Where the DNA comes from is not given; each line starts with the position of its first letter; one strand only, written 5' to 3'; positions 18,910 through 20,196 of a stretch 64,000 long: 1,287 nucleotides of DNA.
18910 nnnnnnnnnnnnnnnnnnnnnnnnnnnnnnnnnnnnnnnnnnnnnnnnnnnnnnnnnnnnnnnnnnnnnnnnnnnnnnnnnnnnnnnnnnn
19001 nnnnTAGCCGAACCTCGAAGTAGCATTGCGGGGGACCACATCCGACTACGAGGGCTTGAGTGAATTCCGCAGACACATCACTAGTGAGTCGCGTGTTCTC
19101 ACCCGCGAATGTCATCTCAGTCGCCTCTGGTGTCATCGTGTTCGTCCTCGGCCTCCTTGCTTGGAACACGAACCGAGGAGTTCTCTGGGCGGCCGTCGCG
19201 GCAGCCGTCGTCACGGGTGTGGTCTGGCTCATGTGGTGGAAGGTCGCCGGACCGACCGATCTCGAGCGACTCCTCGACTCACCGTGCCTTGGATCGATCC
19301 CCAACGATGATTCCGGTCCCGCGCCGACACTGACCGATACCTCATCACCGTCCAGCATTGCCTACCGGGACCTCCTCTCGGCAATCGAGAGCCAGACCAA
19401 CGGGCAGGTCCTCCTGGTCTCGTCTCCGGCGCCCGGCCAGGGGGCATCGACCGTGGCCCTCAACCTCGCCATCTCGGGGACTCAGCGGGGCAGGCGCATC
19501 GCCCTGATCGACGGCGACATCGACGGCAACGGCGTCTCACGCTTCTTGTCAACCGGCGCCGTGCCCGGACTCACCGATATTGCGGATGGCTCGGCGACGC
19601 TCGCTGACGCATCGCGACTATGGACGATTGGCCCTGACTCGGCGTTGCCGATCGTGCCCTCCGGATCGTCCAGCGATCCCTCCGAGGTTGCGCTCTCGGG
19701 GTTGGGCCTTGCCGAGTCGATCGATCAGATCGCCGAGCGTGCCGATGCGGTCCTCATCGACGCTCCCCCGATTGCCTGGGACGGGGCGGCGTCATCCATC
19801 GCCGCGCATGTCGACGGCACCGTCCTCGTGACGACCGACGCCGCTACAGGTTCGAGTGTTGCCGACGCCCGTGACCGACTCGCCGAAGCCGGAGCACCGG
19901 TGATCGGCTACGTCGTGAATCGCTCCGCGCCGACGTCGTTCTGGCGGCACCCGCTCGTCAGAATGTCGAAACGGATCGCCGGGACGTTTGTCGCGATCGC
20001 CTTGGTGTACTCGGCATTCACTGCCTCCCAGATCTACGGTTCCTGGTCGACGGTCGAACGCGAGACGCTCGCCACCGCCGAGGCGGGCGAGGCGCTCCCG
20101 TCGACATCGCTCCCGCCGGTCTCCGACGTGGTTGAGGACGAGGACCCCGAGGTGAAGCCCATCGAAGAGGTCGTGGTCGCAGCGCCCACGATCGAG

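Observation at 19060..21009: Fusion of a lysine-less CpsD/BY-kinase-like P-loop domain to an LCP (LytR-CpsA-Psr) domain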

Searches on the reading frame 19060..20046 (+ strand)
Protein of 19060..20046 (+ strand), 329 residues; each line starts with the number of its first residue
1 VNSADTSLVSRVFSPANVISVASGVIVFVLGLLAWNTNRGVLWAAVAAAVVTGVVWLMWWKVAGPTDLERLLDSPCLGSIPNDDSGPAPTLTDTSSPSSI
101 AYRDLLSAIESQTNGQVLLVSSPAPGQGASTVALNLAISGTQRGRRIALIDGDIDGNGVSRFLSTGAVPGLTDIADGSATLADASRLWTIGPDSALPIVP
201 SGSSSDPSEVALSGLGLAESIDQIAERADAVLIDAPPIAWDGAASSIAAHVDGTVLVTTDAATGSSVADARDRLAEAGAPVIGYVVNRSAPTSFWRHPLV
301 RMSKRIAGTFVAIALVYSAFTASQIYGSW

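Call 37: search_protein_representatives(protein=window:19060-20046:+)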
Query: 329 residues. Proteins with E-value up to 0.001 (for the whole library): 42525; up to 1e-10: 9023; up to 1e-30: 20. The best 150 are listed.
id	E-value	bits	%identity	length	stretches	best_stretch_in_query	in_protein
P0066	1.1e-130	452.0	66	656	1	10-329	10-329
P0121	1.6e-77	277.4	47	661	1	4-329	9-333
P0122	1.5e-63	231.5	43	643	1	29-329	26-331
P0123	3.1e-62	227.2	53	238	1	10-238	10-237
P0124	1.9e-61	224.6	40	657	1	7-329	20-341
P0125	2.7e-60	220.8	40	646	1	13-329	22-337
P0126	5.8e-59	216.5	47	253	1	7-225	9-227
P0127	1.7e-53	198.5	39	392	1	7-329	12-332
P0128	7.2e-52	193.1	36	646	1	11-329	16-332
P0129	1.7e-50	188.6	51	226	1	72-288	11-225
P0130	5.4e-44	167.3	51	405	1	104-274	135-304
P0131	2.1e-42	162.0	42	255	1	71-295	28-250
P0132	1.6e-39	152.6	45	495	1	149-329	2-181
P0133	1.8e-36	142.6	50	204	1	10-159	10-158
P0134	2.5e-36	142.1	56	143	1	148-289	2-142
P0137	1.6e-33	132.9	39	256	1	69-285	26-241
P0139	6.3e-32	127.6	40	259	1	74-290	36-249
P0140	3.0e-29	118.8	32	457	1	40-309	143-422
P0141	2.2e-28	116.0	34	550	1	41-290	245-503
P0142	1.0e-27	113.8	35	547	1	51-289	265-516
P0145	2.4e-26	109.3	34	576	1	46-292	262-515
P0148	7.4e-26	107.7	35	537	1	67-290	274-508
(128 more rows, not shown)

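Call 63: search_protein_families(library=pfam, proteins=[P0140, P0141, P0142, P0145, P0148, P0131, P0137, P0139], max_evalue=0.01)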
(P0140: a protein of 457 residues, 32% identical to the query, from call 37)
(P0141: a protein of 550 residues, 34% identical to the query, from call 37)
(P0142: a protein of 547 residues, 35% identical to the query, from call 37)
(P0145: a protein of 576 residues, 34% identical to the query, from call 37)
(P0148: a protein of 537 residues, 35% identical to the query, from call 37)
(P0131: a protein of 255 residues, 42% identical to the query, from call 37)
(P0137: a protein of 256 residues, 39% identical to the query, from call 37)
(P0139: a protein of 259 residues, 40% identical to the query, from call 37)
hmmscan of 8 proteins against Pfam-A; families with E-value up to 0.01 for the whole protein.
P0140 (457 aa): 6 families
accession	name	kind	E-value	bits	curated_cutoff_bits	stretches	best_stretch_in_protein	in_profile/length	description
PF13614.12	AAA_31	-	1.3e-07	32.1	27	1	238-358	12-136/177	AAA domain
PF01656.29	CbiA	-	1.4e-07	31.9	25.4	1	231-432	2-113/125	CobQ/CobB/MinD/ParA nucleotide binding domain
PF10609.15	ParA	-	1.4e-05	25.1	27.1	1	230-369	6-142/246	NUBPL iron-transfer P-loop NTPase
PF13807.11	GNVR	-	0.00023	21.4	27.7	1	104-159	23-78/82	G-rich domain on putative tyrosine kinase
PF20720.3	nSTAND3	-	0.0067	16.6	27.2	0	220-262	9-51/155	Novel STAND NTPase 3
PF09140.17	MipZ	-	0.0072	16.1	20.7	0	237-349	10-109/262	ATPase MipZ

P0141 (550 aa): 3 families
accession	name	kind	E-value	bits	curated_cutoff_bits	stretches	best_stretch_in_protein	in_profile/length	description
PF10609.15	ParA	-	0.00016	21.6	27.1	1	339-500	14-173/246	NUBPL iron-transfer P-loop NTPase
PF01656.29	CbiA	-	0.00025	21.4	25.4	1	339-470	9-54/125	CobQ/CobB/MinD/ParA nucleotide binding domain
PF13614.12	AAA_31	-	0.0014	19.1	27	1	339-459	12-136/177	AAA domain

P0142 (547 aa): 4 families
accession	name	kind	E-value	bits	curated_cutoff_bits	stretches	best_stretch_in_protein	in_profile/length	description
PF13614.12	AAA_31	-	2.5e-06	28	27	1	343-477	2-140/177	AAA domain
PF01656.29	CbiA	-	2.6e-06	27.9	25.4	1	345-384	1-40/125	CobQ/CobB/MinD/ParA nucleotide binding domain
PF10609.15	ParA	-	2.4e-05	24.3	27.1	1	343-464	4-121/246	NUBPL iron-transfer P-loop NTPase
PF09140.17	MipZ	-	0.0016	18.3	20.7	1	344-390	2-48/262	ATPase MipZ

P0145 (576 aa): 6 families
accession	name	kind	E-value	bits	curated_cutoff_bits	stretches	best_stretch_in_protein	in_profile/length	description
PF13614.12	AAA_31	-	3.4e-11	43.9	27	1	339-481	2-147/177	AAA domain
PF01656.29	CbiA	-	2.5e-09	37.6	25.4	1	342-515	2-86/125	CobQ/CobB/MinD/ParA nucleotide binding domain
PF09140.17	MipZ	-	1.5e-06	28.2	20.7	1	340-478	2-126/262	ATPase MipZ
PF10609.15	ParA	-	2.8e-06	27.4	27.1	1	339-460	4-121/246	NUBPL iron-transfer P-loop NTPase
PF02706.20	Wzz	-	0.00021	22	25.5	1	16-63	8-55/91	Chain length determinant protein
PF13807.11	GNVR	-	0.0087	16.4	27.7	0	209-271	16-80/82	G-rich domain on putative tyrosine kinase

P0148 (537 aa): 7 families
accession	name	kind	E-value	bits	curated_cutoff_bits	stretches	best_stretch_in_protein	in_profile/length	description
PF13614.12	AAA_31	-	5.5e-11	43.2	27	1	334-477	2-148/177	AAA domain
PF01656.29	CbiA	-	3.7e-07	30.6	25.4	1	337-376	2-41/125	CobQ/CobB/MinD/ParA nucleotide binding domain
PF10609.15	ParA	-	4.4e-07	30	27.1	1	334-463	4-129/246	NUBPL iron-transfer P-loop NTPase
PF09140.17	MipZ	-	1.1e-05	25.3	20.7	1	335-473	2-126/262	ATPase MipZ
PF02706.20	Wzz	-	0.00095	19.9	25.5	1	16-88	10-80/91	Chain length determinant protein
PF13807.11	GNVR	-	0.0018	18.6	27.7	1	194-262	10-80/82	G-rich domain on putative tyrosine kinase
PF20720.3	nSTAND3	-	0.004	17.3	27.2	1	335-368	18-51/155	Novel STAND NTPase 3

P0131 (255 aa): 1 family
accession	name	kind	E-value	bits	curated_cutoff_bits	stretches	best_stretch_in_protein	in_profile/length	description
PF13614.12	AAA_31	-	0.0012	19.2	27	0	85-198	14-133/177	AAA domain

P0137 (256 aa): 0 families

P0139 (259 aa): 1 family
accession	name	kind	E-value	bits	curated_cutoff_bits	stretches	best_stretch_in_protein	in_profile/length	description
PF01656.29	CbiA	-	0.0043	17.5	25.4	0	82-180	3-54/125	CobQ/CobB/MinD/ParA nucleotide binding domain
